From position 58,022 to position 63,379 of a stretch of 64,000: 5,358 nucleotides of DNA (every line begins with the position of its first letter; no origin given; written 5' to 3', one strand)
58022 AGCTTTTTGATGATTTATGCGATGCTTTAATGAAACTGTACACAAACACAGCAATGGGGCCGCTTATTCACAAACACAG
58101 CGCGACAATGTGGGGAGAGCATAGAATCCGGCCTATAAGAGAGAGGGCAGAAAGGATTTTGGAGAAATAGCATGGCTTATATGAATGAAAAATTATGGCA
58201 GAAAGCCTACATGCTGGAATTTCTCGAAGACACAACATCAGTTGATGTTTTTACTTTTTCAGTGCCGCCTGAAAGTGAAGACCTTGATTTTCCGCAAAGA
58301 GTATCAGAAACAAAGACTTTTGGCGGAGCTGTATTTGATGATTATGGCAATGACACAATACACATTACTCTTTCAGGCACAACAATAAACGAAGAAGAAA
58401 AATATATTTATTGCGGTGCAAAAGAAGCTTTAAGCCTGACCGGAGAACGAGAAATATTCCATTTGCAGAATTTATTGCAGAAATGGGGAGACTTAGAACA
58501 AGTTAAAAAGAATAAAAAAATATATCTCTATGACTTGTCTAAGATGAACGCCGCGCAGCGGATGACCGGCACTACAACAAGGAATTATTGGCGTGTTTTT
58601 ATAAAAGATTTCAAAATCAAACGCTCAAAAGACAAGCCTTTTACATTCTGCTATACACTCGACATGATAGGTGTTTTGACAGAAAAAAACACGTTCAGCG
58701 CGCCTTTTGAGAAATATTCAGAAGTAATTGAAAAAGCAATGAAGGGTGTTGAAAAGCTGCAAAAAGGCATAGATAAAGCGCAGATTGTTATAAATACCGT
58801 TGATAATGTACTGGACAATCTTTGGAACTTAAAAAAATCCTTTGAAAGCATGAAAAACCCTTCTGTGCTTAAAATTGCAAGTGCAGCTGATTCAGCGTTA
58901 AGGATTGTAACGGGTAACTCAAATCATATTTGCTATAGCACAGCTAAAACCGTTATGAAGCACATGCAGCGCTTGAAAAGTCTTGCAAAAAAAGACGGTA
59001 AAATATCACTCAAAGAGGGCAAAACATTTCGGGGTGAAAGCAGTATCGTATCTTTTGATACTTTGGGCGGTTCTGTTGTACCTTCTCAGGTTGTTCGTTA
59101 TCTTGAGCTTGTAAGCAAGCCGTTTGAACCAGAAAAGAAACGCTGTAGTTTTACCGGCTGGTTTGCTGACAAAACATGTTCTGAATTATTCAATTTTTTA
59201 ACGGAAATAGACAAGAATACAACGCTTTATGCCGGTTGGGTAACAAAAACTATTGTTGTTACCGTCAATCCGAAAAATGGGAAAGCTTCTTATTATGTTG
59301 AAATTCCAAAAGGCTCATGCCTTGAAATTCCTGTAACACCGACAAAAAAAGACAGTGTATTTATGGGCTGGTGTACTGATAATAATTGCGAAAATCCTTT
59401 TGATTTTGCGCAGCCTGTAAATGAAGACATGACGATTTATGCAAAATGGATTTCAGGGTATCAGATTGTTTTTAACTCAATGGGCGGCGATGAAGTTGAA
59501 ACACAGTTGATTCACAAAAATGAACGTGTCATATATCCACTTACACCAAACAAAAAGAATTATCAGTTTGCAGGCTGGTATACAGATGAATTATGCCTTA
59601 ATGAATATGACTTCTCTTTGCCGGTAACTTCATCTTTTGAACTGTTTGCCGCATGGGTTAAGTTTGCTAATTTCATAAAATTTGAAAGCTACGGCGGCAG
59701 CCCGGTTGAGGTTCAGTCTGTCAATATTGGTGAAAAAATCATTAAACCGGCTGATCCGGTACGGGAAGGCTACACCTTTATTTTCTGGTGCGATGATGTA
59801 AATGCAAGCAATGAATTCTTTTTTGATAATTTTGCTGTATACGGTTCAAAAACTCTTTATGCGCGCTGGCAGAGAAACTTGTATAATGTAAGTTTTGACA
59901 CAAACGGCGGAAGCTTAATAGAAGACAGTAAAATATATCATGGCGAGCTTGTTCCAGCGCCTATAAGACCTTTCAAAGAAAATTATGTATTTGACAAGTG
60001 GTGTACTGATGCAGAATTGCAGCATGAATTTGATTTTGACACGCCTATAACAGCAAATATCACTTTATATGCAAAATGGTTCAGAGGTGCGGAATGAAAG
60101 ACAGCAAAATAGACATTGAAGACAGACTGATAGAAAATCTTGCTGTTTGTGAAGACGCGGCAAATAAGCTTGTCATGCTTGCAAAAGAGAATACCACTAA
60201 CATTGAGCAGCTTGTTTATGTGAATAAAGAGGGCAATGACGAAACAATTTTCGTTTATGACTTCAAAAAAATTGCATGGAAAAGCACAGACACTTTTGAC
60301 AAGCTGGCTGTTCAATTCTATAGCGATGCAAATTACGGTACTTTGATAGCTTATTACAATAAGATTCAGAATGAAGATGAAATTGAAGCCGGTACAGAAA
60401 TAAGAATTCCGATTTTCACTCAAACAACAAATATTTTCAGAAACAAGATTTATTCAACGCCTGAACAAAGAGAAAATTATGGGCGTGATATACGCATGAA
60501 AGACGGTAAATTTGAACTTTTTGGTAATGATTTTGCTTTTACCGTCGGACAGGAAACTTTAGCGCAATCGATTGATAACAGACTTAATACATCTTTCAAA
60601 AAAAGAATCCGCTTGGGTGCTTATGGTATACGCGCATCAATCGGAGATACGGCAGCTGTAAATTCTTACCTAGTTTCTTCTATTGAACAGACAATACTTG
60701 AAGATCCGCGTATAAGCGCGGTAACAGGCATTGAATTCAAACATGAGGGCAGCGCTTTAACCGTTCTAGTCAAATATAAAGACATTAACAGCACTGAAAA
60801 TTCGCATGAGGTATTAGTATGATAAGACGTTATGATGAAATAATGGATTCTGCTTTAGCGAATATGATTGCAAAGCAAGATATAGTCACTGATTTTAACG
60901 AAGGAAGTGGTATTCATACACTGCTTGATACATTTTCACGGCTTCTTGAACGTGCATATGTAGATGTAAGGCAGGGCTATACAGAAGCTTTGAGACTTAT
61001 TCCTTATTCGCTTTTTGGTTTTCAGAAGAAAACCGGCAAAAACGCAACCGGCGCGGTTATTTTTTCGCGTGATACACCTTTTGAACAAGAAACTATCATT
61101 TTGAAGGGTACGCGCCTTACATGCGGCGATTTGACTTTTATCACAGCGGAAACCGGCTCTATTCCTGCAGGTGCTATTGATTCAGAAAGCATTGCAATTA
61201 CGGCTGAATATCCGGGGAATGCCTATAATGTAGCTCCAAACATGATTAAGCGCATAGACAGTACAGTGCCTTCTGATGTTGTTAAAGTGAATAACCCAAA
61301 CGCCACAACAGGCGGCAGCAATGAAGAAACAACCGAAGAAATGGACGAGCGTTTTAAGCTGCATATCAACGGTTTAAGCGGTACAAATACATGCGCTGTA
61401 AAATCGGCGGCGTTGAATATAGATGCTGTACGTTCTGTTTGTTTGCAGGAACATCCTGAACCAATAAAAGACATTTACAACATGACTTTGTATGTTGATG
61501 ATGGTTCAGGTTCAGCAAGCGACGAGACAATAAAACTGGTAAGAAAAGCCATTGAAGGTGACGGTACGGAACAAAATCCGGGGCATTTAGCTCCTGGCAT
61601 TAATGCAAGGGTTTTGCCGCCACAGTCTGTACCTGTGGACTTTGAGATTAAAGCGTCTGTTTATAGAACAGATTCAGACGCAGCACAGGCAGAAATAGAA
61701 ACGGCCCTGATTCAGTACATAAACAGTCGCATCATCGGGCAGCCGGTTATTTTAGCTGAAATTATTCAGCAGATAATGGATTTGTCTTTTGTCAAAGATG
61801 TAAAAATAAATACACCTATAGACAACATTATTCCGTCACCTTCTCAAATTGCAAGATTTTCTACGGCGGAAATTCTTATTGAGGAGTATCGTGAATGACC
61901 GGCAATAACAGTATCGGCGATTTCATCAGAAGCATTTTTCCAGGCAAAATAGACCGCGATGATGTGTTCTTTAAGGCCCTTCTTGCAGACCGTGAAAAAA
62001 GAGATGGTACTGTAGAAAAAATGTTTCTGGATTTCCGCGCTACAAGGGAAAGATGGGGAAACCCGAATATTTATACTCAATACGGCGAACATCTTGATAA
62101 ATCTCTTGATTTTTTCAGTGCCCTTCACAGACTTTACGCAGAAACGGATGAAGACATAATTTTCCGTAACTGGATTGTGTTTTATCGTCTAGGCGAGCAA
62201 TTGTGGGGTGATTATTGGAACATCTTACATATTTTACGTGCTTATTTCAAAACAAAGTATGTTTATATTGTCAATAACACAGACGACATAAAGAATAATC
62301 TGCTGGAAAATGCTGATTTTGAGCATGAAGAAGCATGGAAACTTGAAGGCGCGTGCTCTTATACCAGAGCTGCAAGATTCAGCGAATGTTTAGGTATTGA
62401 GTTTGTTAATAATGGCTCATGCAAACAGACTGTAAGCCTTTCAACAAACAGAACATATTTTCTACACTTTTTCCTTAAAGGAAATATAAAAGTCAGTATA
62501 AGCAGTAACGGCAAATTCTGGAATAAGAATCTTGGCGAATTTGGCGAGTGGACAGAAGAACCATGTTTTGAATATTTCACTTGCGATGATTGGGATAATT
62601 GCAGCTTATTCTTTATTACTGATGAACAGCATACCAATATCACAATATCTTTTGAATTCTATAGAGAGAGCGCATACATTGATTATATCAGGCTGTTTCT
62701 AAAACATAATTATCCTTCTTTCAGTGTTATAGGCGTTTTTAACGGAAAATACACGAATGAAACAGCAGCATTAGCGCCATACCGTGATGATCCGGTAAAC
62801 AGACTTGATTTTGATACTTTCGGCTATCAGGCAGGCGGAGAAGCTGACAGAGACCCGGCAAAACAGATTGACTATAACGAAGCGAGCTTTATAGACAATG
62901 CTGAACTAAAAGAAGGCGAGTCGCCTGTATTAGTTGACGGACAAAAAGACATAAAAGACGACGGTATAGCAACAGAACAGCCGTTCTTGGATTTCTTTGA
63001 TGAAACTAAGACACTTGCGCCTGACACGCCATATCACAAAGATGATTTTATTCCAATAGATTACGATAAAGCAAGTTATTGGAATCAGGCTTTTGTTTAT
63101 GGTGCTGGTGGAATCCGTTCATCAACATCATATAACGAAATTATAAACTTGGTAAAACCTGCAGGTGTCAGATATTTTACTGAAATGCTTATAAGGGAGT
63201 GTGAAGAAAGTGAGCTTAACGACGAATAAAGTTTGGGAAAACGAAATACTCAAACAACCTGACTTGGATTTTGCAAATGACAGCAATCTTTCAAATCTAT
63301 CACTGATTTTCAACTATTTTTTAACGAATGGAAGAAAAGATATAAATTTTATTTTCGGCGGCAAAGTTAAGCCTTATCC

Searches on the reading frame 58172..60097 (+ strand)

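Call 33: search_protein_families(library=phrogs, proteins=[window:58172-60097:+], max_evalue=0.001)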
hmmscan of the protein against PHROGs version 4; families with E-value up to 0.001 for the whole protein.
window:58172-60097:+ (641 aa): 2 families
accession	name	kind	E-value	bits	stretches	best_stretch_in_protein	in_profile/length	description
phrog_1011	-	head and packaging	4.7e-11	43.9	1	22-166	24-151/361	virion structural protein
phrog_4033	-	unknown function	0.00015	21.2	0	29-70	52-93/630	-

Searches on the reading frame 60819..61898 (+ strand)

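Call 33: search_protein_families(library=phrogs, proteins=[window:60819-61898:+], max_evalue=0.001)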
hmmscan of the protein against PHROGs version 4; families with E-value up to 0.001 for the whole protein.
window:60819-61898:+ (359 aa): 3 families
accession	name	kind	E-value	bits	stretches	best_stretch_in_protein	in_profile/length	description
phrog_6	-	tail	3.1e-46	159.1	1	3-355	70-406/548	baseplate wedge subunit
phrog_1608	-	tail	2.9e-06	27.9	1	229-348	66-184/192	tail protein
phrog_4226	-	tail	2.7e-05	24.6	1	167-348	42-217/228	baseplate protein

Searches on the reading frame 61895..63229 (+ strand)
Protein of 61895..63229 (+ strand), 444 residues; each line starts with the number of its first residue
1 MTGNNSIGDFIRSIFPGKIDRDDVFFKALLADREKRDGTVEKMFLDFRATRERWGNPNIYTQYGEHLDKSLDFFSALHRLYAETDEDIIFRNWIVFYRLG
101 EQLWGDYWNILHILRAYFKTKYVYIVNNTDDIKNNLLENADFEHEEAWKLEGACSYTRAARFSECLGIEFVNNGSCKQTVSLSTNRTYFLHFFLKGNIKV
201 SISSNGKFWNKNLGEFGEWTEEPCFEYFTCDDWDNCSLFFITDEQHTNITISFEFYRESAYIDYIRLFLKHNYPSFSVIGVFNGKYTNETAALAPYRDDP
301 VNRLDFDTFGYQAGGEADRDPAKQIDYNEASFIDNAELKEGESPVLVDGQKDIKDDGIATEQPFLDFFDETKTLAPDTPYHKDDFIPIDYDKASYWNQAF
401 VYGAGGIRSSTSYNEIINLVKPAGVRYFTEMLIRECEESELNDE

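Call 33: search_protein_families(library=phrogs, proteins=[window:61895-63229:+], max_evalue=0.001)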
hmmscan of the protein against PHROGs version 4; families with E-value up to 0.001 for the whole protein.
window:61895-63229:+ (444 aa): 0 families

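Call 87: find_encoding_contigs(protein=window:61895-63229:+, flank=10000, max_places=3)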
Protein window:61895-63229:+ (444 aa): no gene with exactly this product is on record in the collection.
